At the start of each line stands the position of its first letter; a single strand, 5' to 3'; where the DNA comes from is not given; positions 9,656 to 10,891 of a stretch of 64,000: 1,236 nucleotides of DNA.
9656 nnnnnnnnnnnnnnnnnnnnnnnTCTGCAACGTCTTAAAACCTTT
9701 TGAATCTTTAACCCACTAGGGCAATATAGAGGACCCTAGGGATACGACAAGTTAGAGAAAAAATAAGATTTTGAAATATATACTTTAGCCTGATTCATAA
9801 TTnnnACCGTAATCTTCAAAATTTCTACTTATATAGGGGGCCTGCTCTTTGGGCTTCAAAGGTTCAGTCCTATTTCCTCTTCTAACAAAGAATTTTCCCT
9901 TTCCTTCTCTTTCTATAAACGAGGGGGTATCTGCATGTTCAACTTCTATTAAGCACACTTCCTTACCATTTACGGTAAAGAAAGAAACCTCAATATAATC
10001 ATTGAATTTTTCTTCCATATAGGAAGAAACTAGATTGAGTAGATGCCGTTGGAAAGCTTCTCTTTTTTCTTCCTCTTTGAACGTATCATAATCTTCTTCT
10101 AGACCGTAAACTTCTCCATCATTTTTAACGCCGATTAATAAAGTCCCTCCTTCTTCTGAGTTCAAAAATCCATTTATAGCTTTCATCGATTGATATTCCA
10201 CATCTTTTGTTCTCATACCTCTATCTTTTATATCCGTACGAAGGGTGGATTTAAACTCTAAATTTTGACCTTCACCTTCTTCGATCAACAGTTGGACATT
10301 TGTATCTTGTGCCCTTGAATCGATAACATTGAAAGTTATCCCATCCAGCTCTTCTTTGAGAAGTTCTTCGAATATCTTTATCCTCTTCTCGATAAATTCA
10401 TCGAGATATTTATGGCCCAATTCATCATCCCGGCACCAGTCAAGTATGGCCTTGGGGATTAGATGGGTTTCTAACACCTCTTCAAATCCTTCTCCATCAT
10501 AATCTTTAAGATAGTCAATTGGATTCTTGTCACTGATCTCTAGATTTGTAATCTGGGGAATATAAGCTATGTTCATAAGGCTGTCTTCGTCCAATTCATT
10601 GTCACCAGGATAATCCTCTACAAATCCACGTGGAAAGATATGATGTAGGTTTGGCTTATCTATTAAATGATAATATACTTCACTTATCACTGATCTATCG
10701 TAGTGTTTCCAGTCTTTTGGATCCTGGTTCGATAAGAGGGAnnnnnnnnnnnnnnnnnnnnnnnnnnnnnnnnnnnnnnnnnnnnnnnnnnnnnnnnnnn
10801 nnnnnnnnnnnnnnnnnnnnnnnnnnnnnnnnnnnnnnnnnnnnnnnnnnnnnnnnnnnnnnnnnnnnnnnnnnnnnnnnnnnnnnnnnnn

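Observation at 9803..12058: GmrSD-like DUF262-DUF1524 nuclease fused to an AlbA_2/Schlafen-like C-terminal domain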

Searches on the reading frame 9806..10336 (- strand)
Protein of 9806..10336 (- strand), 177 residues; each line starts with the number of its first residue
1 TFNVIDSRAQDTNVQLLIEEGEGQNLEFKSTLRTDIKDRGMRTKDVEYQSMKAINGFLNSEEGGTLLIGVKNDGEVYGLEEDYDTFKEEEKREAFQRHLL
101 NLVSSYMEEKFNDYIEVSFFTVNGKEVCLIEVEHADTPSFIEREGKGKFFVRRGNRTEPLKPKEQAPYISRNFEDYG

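Call 50: find_related_loci(query=A2, collection=genome_contigs, flank=10000)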
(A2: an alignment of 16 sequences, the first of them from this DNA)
Query A2 (177 aa) in genome_contigs; peptide patterns used: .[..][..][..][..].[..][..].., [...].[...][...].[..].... (x = any residue, [..] = any of these).
17 stretches matched a pattern; 1 encode a relative of the query (tblastn E <= 1e-3); 1 distinct loci.
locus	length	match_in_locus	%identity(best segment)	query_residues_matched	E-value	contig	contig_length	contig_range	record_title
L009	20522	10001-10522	60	2-175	1e-71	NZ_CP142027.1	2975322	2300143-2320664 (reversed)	Haloarcula montana strain GH36 chromosome, complete genome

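Call 51: find_related_loci(query=A2, collection=metagenome_contigs, flank=10000)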
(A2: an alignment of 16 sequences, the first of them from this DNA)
Query A2 (177 aa) in metagenome_contigs; peptide patterns used: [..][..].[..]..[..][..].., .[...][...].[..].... (x = any residue, [..] = any of these).
378 stretches matched a pattern; 27 encode a relative of the query (tblastn E <= 1e-3); 27 distinct loci.
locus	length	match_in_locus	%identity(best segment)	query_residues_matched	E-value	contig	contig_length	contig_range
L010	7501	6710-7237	80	2-177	6e-97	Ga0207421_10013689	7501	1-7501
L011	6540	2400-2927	69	1-176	7e-84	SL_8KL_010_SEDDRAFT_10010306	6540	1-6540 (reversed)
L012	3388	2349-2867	61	2-174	2e-74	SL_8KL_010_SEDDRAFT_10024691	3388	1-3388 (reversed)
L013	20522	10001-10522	60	2-175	7e-71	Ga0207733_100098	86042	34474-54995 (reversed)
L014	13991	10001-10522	60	2-175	7e-71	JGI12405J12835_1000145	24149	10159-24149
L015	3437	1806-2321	58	2-173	2e-70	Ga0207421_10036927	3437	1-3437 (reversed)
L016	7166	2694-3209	59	2-173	4e-70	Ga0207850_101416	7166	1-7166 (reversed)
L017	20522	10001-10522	60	2-175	7e-70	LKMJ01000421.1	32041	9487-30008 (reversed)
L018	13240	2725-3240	59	2-173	4e-70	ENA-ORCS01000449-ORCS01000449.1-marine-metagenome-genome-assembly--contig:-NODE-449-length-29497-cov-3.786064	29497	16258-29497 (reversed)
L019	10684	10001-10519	55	2-174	2e-65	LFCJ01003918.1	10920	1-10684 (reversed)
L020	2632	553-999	37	17-168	5e-25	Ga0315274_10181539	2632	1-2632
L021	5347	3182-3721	27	14-168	1e-11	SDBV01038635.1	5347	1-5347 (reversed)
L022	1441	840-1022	35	13-86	7e-7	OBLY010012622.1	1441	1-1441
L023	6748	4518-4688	36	13-82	3e-6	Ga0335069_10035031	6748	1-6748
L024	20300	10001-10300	30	13-137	5e-6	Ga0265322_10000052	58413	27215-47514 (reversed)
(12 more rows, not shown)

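Call 56: search_protein_families(library=pfam, proteins=[L013:60-935:+, L013:931-2232:+, L013:2228-3739:+, L013:3735-6701:+, L013:6706-7434:+, L013:10594-11748:-, L017:1702-5406:+, L017:5412-7358:+, L010:547-2004:+, L010:2014-4908:+], max_evalue=0.0001)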
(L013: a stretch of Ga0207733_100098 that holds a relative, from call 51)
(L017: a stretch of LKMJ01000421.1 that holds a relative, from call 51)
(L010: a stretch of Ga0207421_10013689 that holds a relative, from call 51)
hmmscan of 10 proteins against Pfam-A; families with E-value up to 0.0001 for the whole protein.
L013:60-935:+ (292 aa): 1 family
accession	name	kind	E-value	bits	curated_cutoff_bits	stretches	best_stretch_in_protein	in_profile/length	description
PF02384.22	N6_Mtase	-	1.9e-63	215.1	20.4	1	1-257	60-310/311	N-6 DNA Methylase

L013:931-2232:+ (434 aa): 1 family
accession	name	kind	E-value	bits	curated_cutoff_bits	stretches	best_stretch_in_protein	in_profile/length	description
PF01420.25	Methylase_S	-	8.8e-27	94.8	22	2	31-184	1-167/168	Type I restriction modification DNA specificity domain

L013:2228-3739:+ (504 aa): 2 families
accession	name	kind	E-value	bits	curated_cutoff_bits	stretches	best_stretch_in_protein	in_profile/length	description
PF02384.22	N6_Mtase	-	2.4e-71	241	20.4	1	150-463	2-310/311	N-6 DNA Methylase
PF12161.14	HsdM_N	-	5.2e-12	47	24.5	1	24-138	10-134/135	HsdM N-terminal domain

L013:3735-6701:+ (989 aa): 6 families
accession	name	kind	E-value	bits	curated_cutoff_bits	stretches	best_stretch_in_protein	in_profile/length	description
PF18766.7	SWI2_SNF2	-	3.1e-58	197.5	26.7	1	271-492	2-220/221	SWI2/SNF2 ATPase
PF04313.20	HSDR_N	-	1.5e-37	129.9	25.1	1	14-216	4-197/198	Type I restriction enzyme R protein N terminus (HSDR_N)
PF22679.2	T1R_D3-like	-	1.4e-22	81.2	27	1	578-655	80-156/158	Type I restriction enzyme subunit R domain 3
PF04851.21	ResIII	-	1.2e-21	77.8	22.5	1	265-425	2-164/164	Type III restriction enzyme, res subunit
PF00270.35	DEAD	-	9.7e-12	45.4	26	1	292-425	19-162/167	DEAD/DEAH box helicase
PF11867.13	T1RH-like_C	-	3.9e-11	43.4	26.8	1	702-951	42-303/329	Type I restriction enzyme HindI endonuclease subunit-like, C-terminal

L013:6706-7434:+ (243 aa): 1 family
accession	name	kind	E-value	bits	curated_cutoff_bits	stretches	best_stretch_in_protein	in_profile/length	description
PF01863.23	YgjP-like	-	4.2e-55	187.4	26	1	33-232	4-207/207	YgjP-like, metallopeptidase domain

L013:10594-11748:- (385 aa): 0 families

L017:1702-5406:+ (1235 aa): 2 families
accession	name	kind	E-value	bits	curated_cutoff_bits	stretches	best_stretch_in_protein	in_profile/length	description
PF00271.37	Helicase_C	-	2.7e-06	28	23.5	1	970-1043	40-109/110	Helicase conserved C-terminal domain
PF00270.35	DEAD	-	5e-06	26.8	26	0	533-593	18-73/167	DEAD/DEAH box helicase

L017:5412-7358:+ (649 aa): 1 family
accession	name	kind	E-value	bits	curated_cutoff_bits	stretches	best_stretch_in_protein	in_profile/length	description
PF09369.15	MZB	-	3.2e-05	25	24.2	1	530-613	2-80/80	MrfA Zn-binding domain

L010:547-2004:+ (486 aa): 1 family
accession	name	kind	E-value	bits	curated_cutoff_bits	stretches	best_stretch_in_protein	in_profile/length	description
PF08665.17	PglZ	-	3.7e-10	40.5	25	1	241-395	4-173/179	PglZ domain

L010:2014-4908:+ (965 aa): 5 families
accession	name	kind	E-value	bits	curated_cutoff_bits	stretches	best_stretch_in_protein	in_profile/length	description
PF00271.37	Helicase_C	-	8.6e-26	90.8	23.5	1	468-578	4-110/110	Helicase conserved C-terminal domain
PF00176.29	SNF2-rel_dom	-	4.6e-18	65.8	24.9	1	127-359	20-264/290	SNF2-related domain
PF04851.21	ResIII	-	4.6e-13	49.9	22.5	1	107-274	3-163/164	Type III restriction enzyme, res subunit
PF00270.35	DEAD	-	9e-09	35.7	26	1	111-274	3-161/167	DEAD/DEAH box helicase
PF13872.12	AAA_34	-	4.3e-05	23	27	1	108-256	44-205/306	P-loop containing NTP hydrolase pore-1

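Call 71: search_solved_structures(query=A2, max_evalue=10, show_alignments=4)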
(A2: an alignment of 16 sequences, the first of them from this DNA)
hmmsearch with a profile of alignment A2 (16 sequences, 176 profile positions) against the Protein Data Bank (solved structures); distinct sequences matched with E-value up to 10: 11.
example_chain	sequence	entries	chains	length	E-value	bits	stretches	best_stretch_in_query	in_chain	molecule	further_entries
7fex_A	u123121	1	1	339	0.052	16.5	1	52-78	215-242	SLFN11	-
3t7z_A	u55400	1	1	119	0.34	13.9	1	68-118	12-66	Nucleolar protein Nop 56/58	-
36cq_B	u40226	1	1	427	0.49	13.3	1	75-106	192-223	Capsid protein F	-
7lrc_A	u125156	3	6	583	0.83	12.6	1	53-89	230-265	Schlafen family member 12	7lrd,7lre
1cd3_F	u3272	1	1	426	1.1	12.2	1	75-106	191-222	PROTEIN (CAPSID PROTEIN GPF)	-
1al0_F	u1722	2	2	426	1.1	12.2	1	75-106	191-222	CAPSID PROTEIN GPF | PROTEIN (SUBUNIT OF BACTERIOPHAGE PHIX174)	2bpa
9k3m_F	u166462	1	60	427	1.1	12.2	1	75-106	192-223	Capsid protein F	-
7eg0_B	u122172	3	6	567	1.1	12.2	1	54-89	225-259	Schlafen family member 12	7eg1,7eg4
36cr_B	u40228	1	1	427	1.1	12.2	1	75-106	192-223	Capsid protein F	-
1kvp_A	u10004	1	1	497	1.3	11.9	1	75-106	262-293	SPV4 CAPSID PROTEIN VP1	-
9k3n_F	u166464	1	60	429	1.5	11.8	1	75-106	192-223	capsid protein F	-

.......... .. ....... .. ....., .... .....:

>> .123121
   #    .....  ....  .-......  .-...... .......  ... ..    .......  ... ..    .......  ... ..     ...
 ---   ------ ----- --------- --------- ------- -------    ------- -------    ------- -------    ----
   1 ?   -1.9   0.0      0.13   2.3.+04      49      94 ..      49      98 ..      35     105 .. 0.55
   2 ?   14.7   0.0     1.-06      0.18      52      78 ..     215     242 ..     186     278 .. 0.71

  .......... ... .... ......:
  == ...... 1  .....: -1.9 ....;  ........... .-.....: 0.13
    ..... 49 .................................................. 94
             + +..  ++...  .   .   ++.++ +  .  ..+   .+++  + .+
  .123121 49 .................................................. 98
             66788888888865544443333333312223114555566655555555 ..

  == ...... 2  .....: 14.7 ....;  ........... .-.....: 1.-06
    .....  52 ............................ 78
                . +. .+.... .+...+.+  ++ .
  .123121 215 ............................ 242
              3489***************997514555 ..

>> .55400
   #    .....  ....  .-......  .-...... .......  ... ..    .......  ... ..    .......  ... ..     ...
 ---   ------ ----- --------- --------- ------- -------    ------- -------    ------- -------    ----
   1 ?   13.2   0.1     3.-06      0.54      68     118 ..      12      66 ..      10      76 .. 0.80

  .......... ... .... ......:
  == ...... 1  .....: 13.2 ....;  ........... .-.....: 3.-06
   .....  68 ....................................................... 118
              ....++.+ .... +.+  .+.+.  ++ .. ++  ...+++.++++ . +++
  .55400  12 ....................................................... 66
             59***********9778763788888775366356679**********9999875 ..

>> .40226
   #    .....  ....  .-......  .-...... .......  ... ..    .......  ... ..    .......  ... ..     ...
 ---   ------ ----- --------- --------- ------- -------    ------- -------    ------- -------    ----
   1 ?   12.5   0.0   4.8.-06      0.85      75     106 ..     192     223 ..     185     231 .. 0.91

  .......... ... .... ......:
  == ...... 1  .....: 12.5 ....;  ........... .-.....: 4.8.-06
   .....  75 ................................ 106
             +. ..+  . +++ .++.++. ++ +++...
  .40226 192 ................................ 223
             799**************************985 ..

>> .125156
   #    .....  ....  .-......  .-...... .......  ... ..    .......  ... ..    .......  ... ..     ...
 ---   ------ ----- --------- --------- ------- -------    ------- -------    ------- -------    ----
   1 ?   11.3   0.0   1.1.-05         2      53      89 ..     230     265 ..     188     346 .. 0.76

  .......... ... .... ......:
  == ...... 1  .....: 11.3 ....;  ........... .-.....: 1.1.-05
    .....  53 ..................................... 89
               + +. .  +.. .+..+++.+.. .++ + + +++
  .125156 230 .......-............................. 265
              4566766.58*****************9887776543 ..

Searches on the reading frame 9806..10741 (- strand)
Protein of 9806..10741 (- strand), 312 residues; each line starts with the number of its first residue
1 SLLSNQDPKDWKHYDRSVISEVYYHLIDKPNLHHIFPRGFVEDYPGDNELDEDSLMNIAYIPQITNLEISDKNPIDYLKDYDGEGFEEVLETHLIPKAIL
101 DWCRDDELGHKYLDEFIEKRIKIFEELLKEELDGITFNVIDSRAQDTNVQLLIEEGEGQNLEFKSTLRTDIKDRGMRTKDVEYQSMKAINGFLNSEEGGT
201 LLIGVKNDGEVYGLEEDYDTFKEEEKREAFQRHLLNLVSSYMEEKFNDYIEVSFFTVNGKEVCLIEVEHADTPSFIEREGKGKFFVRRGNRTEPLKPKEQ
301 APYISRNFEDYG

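Call 47: find_related_loci(query=window:9806-10741:-, collection=genome_contigs, flank=10000)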
Query window:9806-10741:- (312 aa) in genome_contigs; peptide patterns used: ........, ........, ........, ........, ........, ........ (x = any residue, [..] = any of these).
50 stretches matched a pattern, but none encodes a relative of the query by tblastn (E <= 1e-3).

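Call 83: search_protein_representatives(protein=window:9806-10741:-)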
Query: 312 residues. Proteins with E-value up to 0.001 (for the whole library): 5433; up to 1e-10: 3040; up to 1e-30: 22. The best 150 are listed.
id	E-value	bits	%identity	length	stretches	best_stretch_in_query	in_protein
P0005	2.5e-145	500.1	69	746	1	1-308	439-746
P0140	1.9e-88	313.2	54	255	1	55-309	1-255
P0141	1.6e-53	198.5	41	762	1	1-308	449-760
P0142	1.7e-44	168.9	54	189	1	4-144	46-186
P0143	3.9e-41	157.8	53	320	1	2-145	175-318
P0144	3.8e-38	148.0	53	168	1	4-140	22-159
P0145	5.0e-37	144.3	36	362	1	6-308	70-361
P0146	4.2e-35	138.0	35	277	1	40-308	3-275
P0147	5.7e-35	137.6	35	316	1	23-305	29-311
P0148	1.8e-34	135.9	45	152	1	6-145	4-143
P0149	1.6e-33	132.8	45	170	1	1-147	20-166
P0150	5.0e-33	131.2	49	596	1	2-143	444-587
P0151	3.6e-32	128.4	35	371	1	31-308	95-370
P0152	4.4e-32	128.1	34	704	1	32-308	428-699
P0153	2.0e-31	125.9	34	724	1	19-308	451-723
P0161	1.5e-30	123.0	31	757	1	32-307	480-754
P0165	4.0e-30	121.6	32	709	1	3-299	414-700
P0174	6.7e-29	117.6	34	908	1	32-308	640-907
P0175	8.0e-29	117.4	34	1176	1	29-306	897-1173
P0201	3.7e-27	111.9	32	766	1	28-304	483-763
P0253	2.0e-25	106.2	33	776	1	22-303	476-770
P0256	2.2e-25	106.1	33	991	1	32-308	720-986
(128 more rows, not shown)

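Call 84: search_protein_families(library=pfam, proteins=[P0141, P0152, P0153, P0161, P0165, P0174, P0175, P0201, P0253, P0256], max_evalue=0.01)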
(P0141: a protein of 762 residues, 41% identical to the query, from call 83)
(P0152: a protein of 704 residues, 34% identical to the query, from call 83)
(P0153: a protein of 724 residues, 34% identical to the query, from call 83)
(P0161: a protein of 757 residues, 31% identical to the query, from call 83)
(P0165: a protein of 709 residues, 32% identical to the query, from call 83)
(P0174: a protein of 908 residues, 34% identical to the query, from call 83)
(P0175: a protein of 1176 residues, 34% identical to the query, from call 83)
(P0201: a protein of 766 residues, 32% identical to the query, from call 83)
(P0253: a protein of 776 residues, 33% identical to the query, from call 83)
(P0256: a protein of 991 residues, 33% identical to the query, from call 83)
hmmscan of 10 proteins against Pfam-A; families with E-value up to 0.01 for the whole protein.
P0141 (762 aa): 2 families
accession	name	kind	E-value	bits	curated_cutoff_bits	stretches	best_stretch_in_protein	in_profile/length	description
PF03235.19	GmrSD_N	-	8.3e-29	101.6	33.2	1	24-250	5-198/199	GmrSD restriction endonuclease, N-terminal domain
PF04326.19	SLFN_AlbA_2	-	1e-18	68.4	25.3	1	616-745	1-115/118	Schlafen, AlbA_2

P0152 (704 aa): 2 families
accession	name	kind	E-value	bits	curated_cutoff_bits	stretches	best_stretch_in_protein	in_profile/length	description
PF03235.19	GmrSD_N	-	7e-26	92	33.2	1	5-217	1-197/199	GmrSD restriction endonuclease, N-terminal domain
PF04326.19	SLFN_AlbA_2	-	8.4e-17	62.2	25.3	1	549-686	1-117/118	Schlafen, AlbA_2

P0153 (724 aa): 2 families
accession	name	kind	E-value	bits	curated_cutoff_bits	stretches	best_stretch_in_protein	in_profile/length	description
PF03235.19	GmrSD_N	-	1.5e-29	104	33.2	1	25-242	3-198/199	GmrSD restriction endonuclease, N-terminal domain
PF04326.19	SLFN_AlbA_2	-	3.6e-12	47.3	25.3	1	577-708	1-115/118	Schlafen, AlbA_2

P0161 (757 aa): 2 families
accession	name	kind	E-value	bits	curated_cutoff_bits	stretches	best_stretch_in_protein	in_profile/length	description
PF03235.19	GmrSD_N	-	4.3e-32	112.3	33.2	1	13-247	2-198/199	GmrSD restriction endonuclease, N-terminal domain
PF04326.19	SLFN_AlbA_2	-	1.4e-20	74.4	25.3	1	610-743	1-118/118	Schlafen, AlbA_2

P0165 (709 aa): 3 families
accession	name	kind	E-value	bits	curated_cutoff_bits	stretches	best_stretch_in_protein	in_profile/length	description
PF03235.19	GmrSD_N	-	6.4e-32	111.7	33.2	1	14-224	3-197/199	GmrSD restriction endonuclease, N-terminal domain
PF04326.19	SLFN_AlbA_2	-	7.8e-15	55.9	25.3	1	561-696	1-117/118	Schlafen, AlbA_2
PF07510.16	GmrSD_C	-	0.00028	21.2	23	1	393-533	9-135/138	GmrSD restriction endonucleases, C-terminal domain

P0174 (908 aa): 3 families
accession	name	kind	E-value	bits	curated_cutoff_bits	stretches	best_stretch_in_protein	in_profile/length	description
PF03235.19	GmrSD_N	-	3.1e-35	122.6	33.2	1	187-415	6-198/199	GmrSD restriction endonuclease, N-terminal domain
PF04326.19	SLFN_AlbA_2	-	9.1e-20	71.8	25.3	1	759-894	1-117/118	Schlafen, AlbA_2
PF01878.24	EVE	-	1.5e-09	38.4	23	1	3-135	2-144/145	EVE domain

P0175 (1176 aa): 3 families
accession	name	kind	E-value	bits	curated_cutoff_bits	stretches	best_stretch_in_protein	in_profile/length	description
PF03235.19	GmrSD_N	-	2.7e-30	106.4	33.2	1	447-673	3-198/199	GmrSD restriction endonuclease, N-terminal domain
PF04326.19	SLFN_AlbA_2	-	1.4e-16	61.5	25.3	1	1026-1163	1-118/118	Schlafen, AlbA_2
PF13393.11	tRNA-synt_His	-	0.0017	18.1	25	1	114-209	140-239/308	Histidyl-tRNA synthetase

P0201 (766 aa): 3 families
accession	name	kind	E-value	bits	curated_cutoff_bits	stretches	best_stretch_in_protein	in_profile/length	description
PF03235.19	GmrSD_N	-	8.4e-31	108.1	33.2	1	12-215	2-197/199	GmrSD restriction endonuclease, N-terminal domain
PF04326.19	SLFN_AlbA_2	-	8.8e-20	71.8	25.3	1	618-754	1-117/118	Schlafen, AlbA_2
PF07510.16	GmrSD_C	-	0.0044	17.3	23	0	474-589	41-137/138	GmrSD restriction endonucleases, C-terminal domain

P0253 (776 aa): 2 families
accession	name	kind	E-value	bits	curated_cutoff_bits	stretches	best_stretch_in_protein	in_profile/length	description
PF03235.19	GmrSD_N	-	1.3e-23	84.6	33.2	1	12-261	1-197/199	GmrSD restriction endonuclease, N-terminal domain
PF04326.19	SLFN_AlbA_2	-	1.9e-15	57.8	25.3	1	625-762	1-117/118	Schlafen, AlbA_2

P0256 (991 aa): 2 families
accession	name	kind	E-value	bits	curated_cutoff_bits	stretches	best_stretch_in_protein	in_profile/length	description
PF03235.19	GmrSD_N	-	7.2e-34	118.1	33.2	1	266-495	3-198/199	GmrSD restriction endonuclease, N-terminal domain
PF04326.19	SLFN_AlbA_2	-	1.5e-18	67.9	25.3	1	838-974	1-118/118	Schlafen, AlbA_2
